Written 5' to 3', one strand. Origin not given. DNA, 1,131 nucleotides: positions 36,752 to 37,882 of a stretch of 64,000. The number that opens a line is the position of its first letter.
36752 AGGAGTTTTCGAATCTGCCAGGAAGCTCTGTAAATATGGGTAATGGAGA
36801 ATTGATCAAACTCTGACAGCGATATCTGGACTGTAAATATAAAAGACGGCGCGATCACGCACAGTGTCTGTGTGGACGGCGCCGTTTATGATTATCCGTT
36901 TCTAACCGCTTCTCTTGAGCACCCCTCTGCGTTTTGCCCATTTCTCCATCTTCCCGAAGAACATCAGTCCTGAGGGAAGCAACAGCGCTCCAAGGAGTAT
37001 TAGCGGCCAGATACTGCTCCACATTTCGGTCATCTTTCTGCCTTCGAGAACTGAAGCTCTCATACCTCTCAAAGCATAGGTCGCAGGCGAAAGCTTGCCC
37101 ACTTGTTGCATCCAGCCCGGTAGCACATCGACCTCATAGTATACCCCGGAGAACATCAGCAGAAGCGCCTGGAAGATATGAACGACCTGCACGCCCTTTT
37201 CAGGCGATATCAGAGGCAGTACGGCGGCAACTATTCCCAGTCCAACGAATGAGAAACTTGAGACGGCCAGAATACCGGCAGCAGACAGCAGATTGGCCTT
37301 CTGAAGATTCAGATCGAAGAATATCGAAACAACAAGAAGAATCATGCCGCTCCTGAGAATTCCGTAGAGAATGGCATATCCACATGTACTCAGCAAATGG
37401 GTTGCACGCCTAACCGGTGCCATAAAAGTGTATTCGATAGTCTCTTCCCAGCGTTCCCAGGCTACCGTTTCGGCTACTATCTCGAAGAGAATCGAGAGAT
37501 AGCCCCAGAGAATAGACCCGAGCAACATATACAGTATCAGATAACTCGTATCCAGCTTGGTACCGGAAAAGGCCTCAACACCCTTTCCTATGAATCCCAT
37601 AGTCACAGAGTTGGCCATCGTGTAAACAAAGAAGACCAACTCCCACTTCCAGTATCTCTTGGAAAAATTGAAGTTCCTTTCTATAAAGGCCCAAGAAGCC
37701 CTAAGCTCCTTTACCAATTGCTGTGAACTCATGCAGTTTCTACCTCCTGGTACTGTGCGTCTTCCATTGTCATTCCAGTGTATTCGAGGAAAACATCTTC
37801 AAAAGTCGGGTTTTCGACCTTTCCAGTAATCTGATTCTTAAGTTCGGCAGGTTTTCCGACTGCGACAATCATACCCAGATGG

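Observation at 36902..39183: Promoter, leader ORF and terminator followed by three packed mini-ORFs in front of an ABC-2 exporter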

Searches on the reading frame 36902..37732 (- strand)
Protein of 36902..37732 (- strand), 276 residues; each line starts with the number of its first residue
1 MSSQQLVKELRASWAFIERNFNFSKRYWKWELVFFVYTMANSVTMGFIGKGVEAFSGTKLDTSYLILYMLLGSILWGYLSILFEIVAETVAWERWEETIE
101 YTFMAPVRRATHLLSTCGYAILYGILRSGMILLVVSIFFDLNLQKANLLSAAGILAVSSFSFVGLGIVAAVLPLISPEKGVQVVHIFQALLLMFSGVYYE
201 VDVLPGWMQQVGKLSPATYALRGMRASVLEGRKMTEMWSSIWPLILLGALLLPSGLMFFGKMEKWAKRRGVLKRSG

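Call 6: search_protein_families(library=pfam, proteins=[window:36902-37732:-], max_evalue=1)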
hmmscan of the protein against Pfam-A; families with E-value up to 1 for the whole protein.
window:36902-37732:- (276 aa): 3 families
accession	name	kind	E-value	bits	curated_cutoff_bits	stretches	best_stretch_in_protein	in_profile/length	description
PF01061.29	ABC2_membrane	-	2.5e-14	53.7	26.9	1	26-227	13-209/211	ABC-2 type transporter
PF12698.13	ABC2_membrane_3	-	1.6e-10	41.1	31.6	1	67-252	161-342/347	ABC-2 family transporter protein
PF13042.11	DUF3902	-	0.018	15.1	25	1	23-80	97-155/161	Protein of unknown function (DUF3902)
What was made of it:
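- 36902..37732 (-): ABC-2 permease (276 aa). PF01061 and PF12698 (call 6).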

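Call 7: find_encoding_contigs(protein=window:36902-37732:-, flank=6000, max_places=10)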
Protein window:36902-37732:- (276 aa): 24 contigs read that carry it; 6 places shown.
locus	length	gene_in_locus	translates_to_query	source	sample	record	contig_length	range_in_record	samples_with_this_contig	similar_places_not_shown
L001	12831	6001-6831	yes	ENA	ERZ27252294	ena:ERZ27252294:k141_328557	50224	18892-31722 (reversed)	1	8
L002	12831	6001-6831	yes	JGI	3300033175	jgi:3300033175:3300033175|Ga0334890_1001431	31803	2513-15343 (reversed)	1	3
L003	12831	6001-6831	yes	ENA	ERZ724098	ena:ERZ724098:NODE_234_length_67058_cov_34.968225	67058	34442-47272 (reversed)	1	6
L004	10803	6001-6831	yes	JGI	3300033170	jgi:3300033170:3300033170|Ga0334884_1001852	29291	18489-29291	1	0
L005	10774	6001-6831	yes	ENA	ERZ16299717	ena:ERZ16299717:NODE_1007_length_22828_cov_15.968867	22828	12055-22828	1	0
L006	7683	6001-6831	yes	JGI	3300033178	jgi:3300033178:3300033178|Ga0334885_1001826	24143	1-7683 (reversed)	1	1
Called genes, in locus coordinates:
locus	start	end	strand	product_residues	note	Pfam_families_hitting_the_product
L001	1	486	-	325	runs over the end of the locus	PF02653:BPD_transp_2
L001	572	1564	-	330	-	PF00532:Peripla_BP_1, PF13407:Peripla_BP_4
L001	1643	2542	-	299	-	PF00701:DHDPS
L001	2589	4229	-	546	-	PF00920:ILVD_EDD_N, PF24877:ILV_EDD_C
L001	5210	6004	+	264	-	PF00005:ABC_tran, PF13304:AAA_21 (weak)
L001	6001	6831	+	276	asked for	PF01061:ABC2_membrane, PF12698:ABC2_membrane_3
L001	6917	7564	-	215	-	PF13230:GATase_4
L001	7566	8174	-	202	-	PF01174:SNO, PF07685:GATase_3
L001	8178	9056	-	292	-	PF01680:SOR_SNZ, PF05690:ThiG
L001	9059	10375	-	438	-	PF02749:QRPTase_N (faint)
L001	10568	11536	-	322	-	-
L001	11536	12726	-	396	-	PF13349:DUF4097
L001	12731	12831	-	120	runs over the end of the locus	PF22746:SHOCT-like_DUF2089-C (weak)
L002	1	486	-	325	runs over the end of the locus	PF02653:BPD_transp_2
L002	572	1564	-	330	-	PF00532:Peripla_BP_1, PF13407:Peripla_BP_4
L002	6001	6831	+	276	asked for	PF01061:ABC2_membrane, PF12698:ABC2_membrane_3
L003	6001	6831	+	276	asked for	PF01061:ABC2_membrane, PF12698:ABC2_membrane_3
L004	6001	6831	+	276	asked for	PF01061:ABC2_membrane, PF12698:ABC2_membrane_3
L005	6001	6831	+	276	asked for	PF01061:ABC2_membrane, PF12698:ABC2_membrane_3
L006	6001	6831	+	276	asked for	PF01061:ABC2_membrane, PF12698:ABC2_membrane_3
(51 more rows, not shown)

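Call 8: find_related_loci(query=window:36902-37732:-, collection=genome_contigs, flank=6000)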
Query window:36902-37732:- (276 aa) in genome_contigs; peptide patterns used: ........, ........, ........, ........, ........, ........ (x = any residue, [..] = any of these).
183 stretches matched a pattern; 42 encode a relative of the query (tblastn E <= 1e-3); 42 distinct loci.
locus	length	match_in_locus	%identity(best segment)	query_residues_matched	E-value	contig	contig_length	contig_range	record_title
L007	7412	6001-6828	91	1-276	3e-159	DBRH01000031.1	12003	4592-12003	MAG TPA_asm: Kosmotogaceae bacterium UBA1373 UBA1373_contig_17168, whole genome shotgun sequence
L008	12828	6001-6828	91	1-276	2e-158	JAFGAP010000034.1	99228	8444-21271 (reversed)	MAG: Kosmotogaceae bacterium isolate Zod_maxbin.0257_1 k87_726905, whole genome shotgun sequence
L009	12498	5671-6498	81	1-276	1e-152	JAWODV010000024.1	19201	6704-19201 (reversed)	MAG: Kosmotogaceae bacterium isolate BLK5-2.bin.62 k191_2226163, whole genome shotgun sequence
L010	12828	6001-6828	81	1-276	2e-151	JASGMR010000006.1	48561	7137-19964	MAG: Kosmotogales bacterium isolate DJKA126_ANT-KO_bin.29 scaffold_222, whole genome shotgun sequence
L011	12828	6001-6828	80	1-276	8e-151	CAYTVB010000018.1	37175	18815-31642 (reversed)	MAG TPA_asm: uncultured Thermotogaceae bacterium isolate SRP141376_co2_366 genome assembly, contig: NODE_2498_length_371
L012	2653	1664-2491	80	1-276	1e-156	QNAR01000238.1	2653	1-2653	MAG: Thermotogae bacterium isolate B22_G6 B22_Guay6_scaffold_78550, whole genome shotgun sequence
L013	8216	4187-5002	77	1-276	2e-142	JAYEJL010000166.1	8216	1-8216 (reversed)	MAG: Thermotogota bacterium isolate MAG164 MAG164_166, whole genome shotgun sequence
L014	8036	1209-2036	79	1-276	8e-142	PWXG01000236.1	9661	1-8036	MAG: Thermotogales bacterium isolate CSSed11_83 CS-Sed11-C12190, whole genome shotgun sequence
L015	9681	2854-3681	79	1-276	1e-140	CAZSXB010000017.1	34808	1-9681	MAG TPA_asm: uncultured Thermotogaceae bacterium isolate SRP241326_co1_345 genome assembly, contig: NODE_1957_length_348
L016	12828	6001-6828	81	1-276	2e-152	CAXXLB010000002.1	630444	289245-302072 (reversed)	MAG: Petrotogaceae bacterium isolate f7d712b5-f2fc-48ee-bc91-e02829007f88 genome assembly, contig: contig_2, whole genom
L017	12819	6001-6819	73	4-276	5e-138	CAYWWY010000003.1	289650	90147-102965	MAG TPA_asm: uncultured Thermotogaceae bacterium isolate SRP241326_co3_41 genome assembly, contig: NODE_28_length_289650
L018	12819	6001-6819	73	4-276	7e-138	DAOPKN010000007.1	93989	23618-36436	MAG TPA_asm: Thermotogota bacterium isolate AMR_MDS_3250 NODE_193_length_93989_cov_16.916058, whole genome shotgun seque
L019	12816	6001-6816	73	5-276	4e-137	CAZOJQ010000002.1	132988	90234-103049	MAG TPA_asm: uncultured Thermotogaceae bacterium isolate binchicken_co168_238 genome assembly, contig: NODE_127_length_1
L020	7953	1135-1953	71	4-276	3e-135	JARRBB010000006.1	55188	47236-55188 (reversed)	MAG: Thermotogaceae bacterium isolate DJKA100_ANT21_bin.11 scaffold_38, whole genome shotgun sequence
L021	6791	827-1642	73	5-276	2e-134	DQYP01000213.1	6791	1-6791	MAG TPA_asm: Thermotogaceae bacterium isolate HyVt-16 Ga0136651_10005812, whole genome shotgun sequence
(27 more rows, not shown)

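Call 20: search_protein_families(library=ncbifam, proteins=[window:36902-37732:-], max_evalue=0.1)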
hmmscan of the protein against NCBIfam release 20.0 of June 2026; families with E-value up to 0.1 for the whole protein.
window:36902-37732:- (276 aa): 8 families
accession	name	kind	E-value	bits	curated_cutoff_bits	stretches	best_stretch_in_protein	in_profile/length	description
NF011648.0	PRK15066.1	subfamily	6.7e-11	42.2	225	1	16-251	13-241/257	ABC transporter permease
TIGR01247.1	drrB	subfamily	1.4e-09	38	223.05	1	89-250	69-227/236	daunorubicin resistance ABC transporter membrane protein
TIGR00025.1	Mtu_efflux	paralog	1.9e-07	30.9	146.9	1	78-258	50-234/238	ABC transporter efflux protein, DrrB family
TIGR03062.1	pip_yhgE_Cterm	subfamily_domain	5.3e-07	29.4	102.2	1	113-259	63-203/208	YhgE/Pip family protein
NF033858.1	ABC2_perm_RbbA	equivalog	3e-05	22.1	1050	1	87-263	733-908/909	ribosome-associated ATPase/putative transporter RbbA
TIGR01248.1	drrC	subfamily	0.0021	18.2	165.65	1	92-226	14-147/152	daunorubicin resistance protein C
TIGR00955.1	3a01204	subfamily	0.0071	15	736.35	1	160-228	482-551/617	pigment precursor permease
TIGR00956.1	3a01205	subfamily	0.0081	13.8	1959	1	27-232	1094-1299/1394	pleiotropic drug resistance family protein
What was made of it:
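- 36902..37732 (-): Weak matches to drrB-type models, below cut-off (call 20).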

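Call 26: find_homologous_proteins(query=window:36902-37732:-, max_evalue=1e-60)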
Query window:36902-37732:- (276 aa): 7024 proteins with E <= 1e-60 among 8000 candidates; the best 120 are listed.
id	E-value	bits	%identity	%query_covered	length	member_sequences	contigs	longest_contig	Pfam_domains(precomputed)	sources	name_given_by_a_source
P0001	1.1e-174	597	100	100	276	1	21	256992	PF01061.30,PF12698.14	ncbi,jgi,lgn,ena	jgi:ABC-2 type transport system permease protein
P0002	3.2e-174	596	100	100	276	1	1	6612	PF01061.30,PF12698.14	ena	-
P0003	6.6e-161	552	91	100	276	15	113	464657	PF01061.30,PF12698.14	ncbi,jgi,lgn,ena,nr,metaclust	ncbi:MAG: ABC transporter permease [Thermotogaceae bacterium]|jgi:ABC-2 type transport system permea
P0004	6.0e-156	536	87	100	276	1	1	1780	PF01061.30,PF12698.14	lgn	-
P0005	1.1e-155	535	88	100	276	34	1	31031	PF01061.30,PF12698.14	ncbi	-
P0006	8.2e-150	516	83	100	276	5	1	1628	PF01061.30,PF12698.14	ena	-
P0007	4.1e-144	497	81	100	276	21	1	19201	PF01061.30,PF12698.14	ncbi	ncbi:MAG: ABC transporter permease [Kosmotogaceae bacterium]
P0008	6.9e-144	496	79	100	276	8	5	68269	PF01061.30,PF12698.14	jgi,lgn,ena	-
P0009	8.9e-144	496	81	100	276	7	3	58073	PF01061.30,PF12698.14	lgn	-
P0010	2.5e-143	495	80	100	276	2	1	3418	PF01061.30,PF12698.14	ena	-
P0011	5.1e-143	494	80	100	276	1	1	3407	PF01061.30,PF12698.14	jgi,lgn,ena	-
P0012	4.6e-142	490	81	100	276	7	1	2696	PF01061.30,PF12698.14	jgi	-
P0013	5.9e-142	490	79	100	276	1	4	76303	PF01061.30,PF12698.14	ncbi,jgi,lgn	-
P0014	6.0e-142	490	79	100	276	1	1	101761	PF01061.30,PF12698.14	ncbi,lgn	-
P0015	2.0e-140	485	79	100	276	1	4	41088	PF01061.30,PF12698.14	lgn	-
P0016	2.8e-140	485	79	100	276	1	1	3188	PF01061.30,PF12698.14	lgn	-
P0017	2.8e-140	485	79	100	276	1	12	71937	PF01061.30,PF12698.14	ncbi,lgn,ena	-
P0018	3.8e-140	484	78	100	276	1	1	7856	PF01061.30,PF12698.14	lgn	-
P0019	4.0e-140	484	79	100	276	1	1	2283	PF01061.30,PF12698.14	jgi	-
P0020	4.2e-140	484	79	100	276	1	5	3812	PF01061.30,PF12698.14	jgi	jgi:ABC-2 type transport system permease protein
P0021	8.6e-131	453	73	99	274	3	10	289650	PF01061.30,PF12698.14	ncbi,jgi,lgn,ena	-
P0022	2.7e-130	452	74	97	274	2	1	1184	PF01061.30,PF12698.14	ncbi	-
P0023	7.5e-130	450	73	99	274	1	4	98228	PF01061.30,PF12698.14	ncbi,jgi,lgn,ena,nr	ncbi:MAG TPA: ABC transporter permease [Thermotogota bacterium]|nr:ABC transporter permease [Thermot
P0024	2.5e-128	445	71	99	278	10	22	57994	PF01061.30,PF12698.14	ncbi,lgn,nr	ncbi:MAG: type transport system permease protein [Thermotogaceae bacterium]|nr:type transport system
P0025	2.1e-127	442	71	99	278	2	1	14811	PF01061.30,PF12698.14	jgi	-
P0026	3.8e-125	435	73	99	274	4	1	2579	PF01061.30,PF12698.14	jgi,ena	-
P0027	8.7e-124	430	71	99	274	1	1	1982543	PF01061.30,PF12698.14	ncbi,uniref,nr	ncbi:ABC transporter permease [Thermosipho ferrireducens]|uniref:Transport permease protein n=1 Tax=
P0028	4.0e-123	428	72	97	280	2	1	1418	PF01061.30,PF12698.14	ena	-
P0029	5.7e-123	428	69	99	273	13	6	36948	PF01061.30,PF12698.14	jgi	-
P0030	2.6e-122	426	70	99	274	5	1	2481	PF01061.30,PF12698.14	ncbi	-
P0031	2.8e-122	426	69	99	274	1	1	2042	PF01061.30,PF12698.14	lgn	-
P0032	4.4e-122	425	70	98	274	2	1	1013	PF01061.30,PF12698.14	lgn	-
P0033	4.4e-122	425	70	98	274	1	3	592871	PF01061.30,PF12698.14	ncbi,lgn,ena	-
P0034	8.1e-122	424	70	99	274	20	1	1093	PF01061.30,PF12698.14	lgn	-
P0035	9.4e-122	424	67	99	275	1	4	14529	PF01061.30,PF12698.14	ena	-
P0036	1.5e-121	423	68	99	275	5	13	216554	PF01061.30,PF12698.14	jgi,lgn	jgi:ABC-2 type transport system permease protein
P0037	2.3e-121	422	67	99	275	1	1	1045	PF01061.30,PF12698.14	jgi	jgi:ABC-2 type transport system permease protein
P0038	2.9e-121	422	68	99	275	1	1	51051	PF01061.30,PF12698.14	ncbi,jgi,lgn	jgi:ABC-2 type transport system permease protein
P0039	3.6e-121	422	68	99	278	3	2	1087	PF01061.30,PF12698.14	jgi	jgi:ABC-2 type transport system permease protein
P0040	7.4e-121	421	67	99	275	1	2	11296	PF01061.30,PF12698.14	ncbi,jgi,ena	-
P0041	1.2e-120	420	68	99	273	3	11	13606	PF01061.30,PF12698.14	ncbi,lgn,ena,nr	ncbi:MAG: type transport system permease protein [Thermotogota bacterium]|nr:type transport system p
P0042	1.6e-120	420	67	99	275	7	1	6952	PF01061.30,PF12698.14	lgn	-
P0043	4.2e-120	418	69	98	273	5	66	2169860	PF01061.30,PF12698.14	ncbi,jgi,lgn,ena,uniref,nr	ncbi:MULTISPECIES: ABC transporter permease [Pseudothermotoga]|jgi:ABC-2 type transport system perme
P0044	5.9e-119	415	68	99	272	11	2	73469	PF01061.30,PF12698.14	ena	-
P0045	7.2e-119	414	68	98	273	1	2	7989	PF01061.30,PF12698.14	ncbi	-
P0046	9.9e-119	414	68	98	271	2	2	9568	PF01061.30,PF12698.14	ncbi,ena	-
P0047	2.9e-118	412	67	99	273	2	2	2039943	PF01061.30,PF12698.14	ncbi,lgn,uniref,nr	ncbi:ABC transporter permease [Pseudothermotoga thermarum]|uniref:Transport permease protein n=1 Tax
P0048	3.5e-116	406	65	100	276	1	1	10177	PF01061.30,PF12698.14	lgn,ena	-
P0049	9.7e-116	404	67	98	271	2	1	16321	PF01061.30,PF12698.14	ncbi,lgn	ncbi:MAG: ABC transporter permease [Pseudothermotoga sp.]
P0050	1.0e-115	404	66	98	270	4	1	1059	PF01061.30,PF12698.14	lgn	-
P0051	2.0e-115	403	65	100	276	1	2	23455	PF01061.30,PF12698.14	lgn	-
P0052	2.9e-115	403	65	100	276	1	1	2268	PF01061.30,PF12698.14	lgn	-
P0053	3.3e-115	402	66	99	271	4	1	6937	PF01061.30,PF12698.14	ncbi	ncbi:MAG TPA: ABC transporter permease [Pseudothermotoga sp.]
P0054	4.1e-115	402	65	100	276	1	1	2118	PF01061.30,PF12698.14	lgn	-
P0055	7.1e-115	401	63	100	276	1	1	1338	PF01061.30,PF12698.14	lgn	-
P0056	1.8e-114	400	65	100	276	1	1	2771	PF01061.30,PF12698.14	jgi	jgi:ABC-2 type transport system permease protein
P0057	1.8e-114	400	68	97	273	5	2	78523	PF01061.30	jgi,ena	-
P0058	2.4e-114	400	62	100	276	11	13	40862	PF01061.30,PF12698.14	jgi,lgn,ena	-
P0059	3.2e-114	399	67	95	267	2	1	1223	PF01061.30,PF12698.14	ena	-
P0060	2.0e-113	397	66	99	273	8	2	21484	PF01061.30,PF12698.14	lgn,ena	-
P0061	1.2e-112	394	65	99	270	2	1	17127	PF01061.30,PF12698.14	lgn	-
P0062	8.5e-112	391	76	83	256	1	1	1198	PF01061.30,PF12698.14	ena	-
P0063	1.1e-108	381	62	100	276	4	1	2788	PF01061.30,PF12698.14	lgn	-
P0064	7.3e-108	378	62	100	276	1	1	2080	PF01061.30,PF12698.14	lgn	-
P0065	4.5e-107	376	62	97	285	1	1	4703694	PF01061.30,PF12698.14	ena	-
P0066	6.4e-107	375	60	99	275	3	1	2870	PF01061.30,PF12698.14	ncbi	-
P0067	2.7e-105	370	59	99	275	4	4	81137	PF01061.30,PF12698.14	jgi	jgi:ABC-2 type transport system permease protein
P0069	9.9e-105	368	59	99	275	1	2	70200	PF01061.30,PF12698.14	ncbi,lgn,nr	ncbi:MAG: ABC transporter permease [Caldisericia bacterium]|nr:ABC transporter permease [Caldiserici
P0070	9.5e-104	365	60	99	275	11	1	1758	PF01061.30,PF12698.14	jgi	-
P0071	3.6e-102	360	-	-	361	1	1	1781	PF01061.30,PF12698.14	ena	-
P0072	1.4e-97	345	54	99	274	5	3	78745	PF01061.30,PF12698.14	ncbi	-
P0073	2.7e-97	344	56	99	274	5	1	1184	PF01061.30,PF12698.14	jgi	-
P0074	4.6e-97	343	56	99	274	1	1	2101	PF01061.30,PF12698.14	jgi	-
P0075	1.3e-96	341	55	99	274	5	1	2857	PF01061.30,PF12698.14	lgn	-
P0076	2.3e-96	341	53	99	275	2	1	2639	PF01061.30,PF12698.14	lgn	-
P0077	2.8e-96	340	54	99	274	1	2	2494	PF01061.30,PF12698.14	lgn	-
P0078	5.7e-96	339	55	99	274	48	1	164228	PF01061.30,PF12698.14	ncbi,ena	-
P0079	6.3e-96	339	54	98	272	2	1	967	PF01061.30,PF12698.14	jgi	jgi:ABC-2 type transport system permease protein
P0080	8.2e-96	339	53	99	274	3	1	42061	PF01061.30,PF12698.14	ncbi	-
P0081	4.6e-95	336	53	98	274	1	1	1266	PF01061.30,PF12698.14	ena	-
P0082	5.8e-95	336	53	99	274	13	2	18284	PF01061.30,PF12698.14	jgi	jgi:ABC-2 type transport system permease protein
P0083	1.3e-94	335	52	98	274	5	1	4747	PF01061.30,PF12698.14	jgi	jgi:ABC-2 type transport system permease protein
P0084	2.3e-94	334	54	98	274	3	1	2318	PF01061.30,PF12698.14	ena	-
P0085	3.1e-94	334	52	98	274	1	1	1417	PF01061.30,PF12698.14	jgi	jgi:ABC-2 type transport system permease protein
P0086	3.3e-94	333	56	98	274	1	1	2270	PF01061.30,PF12698.14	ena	-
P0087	3.3e-94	333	53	99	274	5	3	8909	PF01061.30,PF12698.14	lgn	-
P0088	3.7e-94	333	54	99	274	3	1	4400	PF01061.30,PF12698.14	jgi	jgi:ABC-2 type transport system permease protein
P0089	3.9e-94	333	54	99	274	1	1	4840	PF01061.30,PF12698.14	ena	-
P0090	5.9e-94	333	53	99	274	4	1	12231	PF01061.30,PF12698.14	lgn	-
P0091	7.2e-94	332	54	98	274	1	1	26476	PF01061.30,PF12698.14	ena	-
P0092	1.4e-93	331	52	98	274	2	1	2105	PF01061.30,PF12698.14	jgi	jgi:ABC-2 type transport system permease protein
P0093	2.0e-93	331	52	98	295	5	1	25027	PF01061.30,PF12698.14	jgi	jgi:ABC-2 type transport system permease protein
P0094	2.3e-93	331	54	99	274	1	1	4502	PF01061.30,PF12698.14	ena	-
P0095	2.6e-93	331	52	98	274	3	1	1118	PF01061.30,PF12698.14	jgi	jgi:ABC-2 type transport system permease protein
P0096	3.0e-93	330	52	98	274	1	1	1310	PF01061.30,PF12698.14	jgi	jgi:ABC-2 type transport system permease protein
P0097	3.9e-93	330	54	98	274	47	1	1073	PF01061.30,PF12698.14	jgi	jgi:ABC-2 type transport system permease protein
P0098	4.2e-93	330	58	95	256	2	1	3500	PF01061.30,PF12698.14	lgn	-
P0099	4.3e-93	330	52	99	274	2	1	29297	PF01061.30,PF12698.14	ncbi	ncbi:MAG: ABC transporter permease [Anaerolineae bacterium]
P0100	4.7e-93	330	56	98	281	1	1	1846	PF01061.30,PF12698.14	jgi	jgi:ABC-2 type transport system permease protein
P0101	4.9e-93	330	53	99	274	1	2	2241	PF01061.30,PF12698.14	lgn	-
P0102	5.2e-93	330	56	95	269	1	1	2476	PF01061.30,PF12698.14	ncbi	-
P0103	5.6e-93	329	54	99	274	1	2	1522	PF01061.30,PF12698.14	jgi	jgi:ABC-2 type transport system permease protein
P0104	5.7e-93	329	50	99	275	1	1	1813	PF01061.30,PF12698.14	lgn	-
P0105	6.2e-93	329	53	98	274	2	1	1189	PF01061.30,PF12698.14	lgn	-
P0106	7.7e-93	329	53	99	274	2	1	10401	PF01061.30,PF12698.14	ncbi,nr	ncbi:MAG TPA: ABC transporter permease [Anaerolineae bacterium]|nr:ABC transporter permease [Anaerol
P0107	8.7e-93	329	53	98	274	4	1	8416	PF01061.30,PF12698.14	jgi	jgi:ABC-2 type transport system permease protein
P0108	9.1e-93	329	53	99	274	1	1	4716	PF01061.30,PF12698.14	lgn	-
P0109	1.5e-92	328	51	98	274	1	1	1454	PF01061.30,PF12698.14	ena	-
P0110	1.6e-92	328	53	99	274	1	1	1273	PF01061.30,PF12698.14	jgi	-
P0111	1.7e-92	328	53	99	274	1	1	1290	PF01061.30,PF12698.14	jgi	jgi:ABC-2 type transport system permease protein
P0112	1.7e-92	328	51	98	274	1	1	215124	PF01061.30,PF12698.14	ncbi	ncbi:MAG: ABC transporter permease [Chloroflexota bacterium]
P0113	1.8e-92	328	52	100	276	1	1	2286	PF01061.30,PF12698.14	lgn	-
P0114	1.9e-92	328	53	99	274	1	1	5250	PF01061.30,PF12698.14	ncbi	-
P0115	2.1e-92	328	52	99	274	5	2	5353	PF01061.30,PF12698.14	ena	-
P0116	2.3e-92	327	54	99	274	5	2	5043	PF01061.30,PF12698.14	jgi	jgi:ABC-2 type transport system permease protein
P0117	2.4e-92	327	52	98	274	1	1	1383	PF01061.30,PF12698.14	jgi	-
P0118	2.4e-92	327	53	98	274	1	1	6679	PF01061.30,PF12698.14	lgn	-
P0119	3.6e-92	327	53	99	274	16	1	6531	PF01061.30,PF12698.14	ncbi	ncbi:MAG: ABC transporter permease [Anaerolineae bacterium]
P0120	3.6e-92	327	52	98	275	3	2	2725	PF01061.30,PF12698.14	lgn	-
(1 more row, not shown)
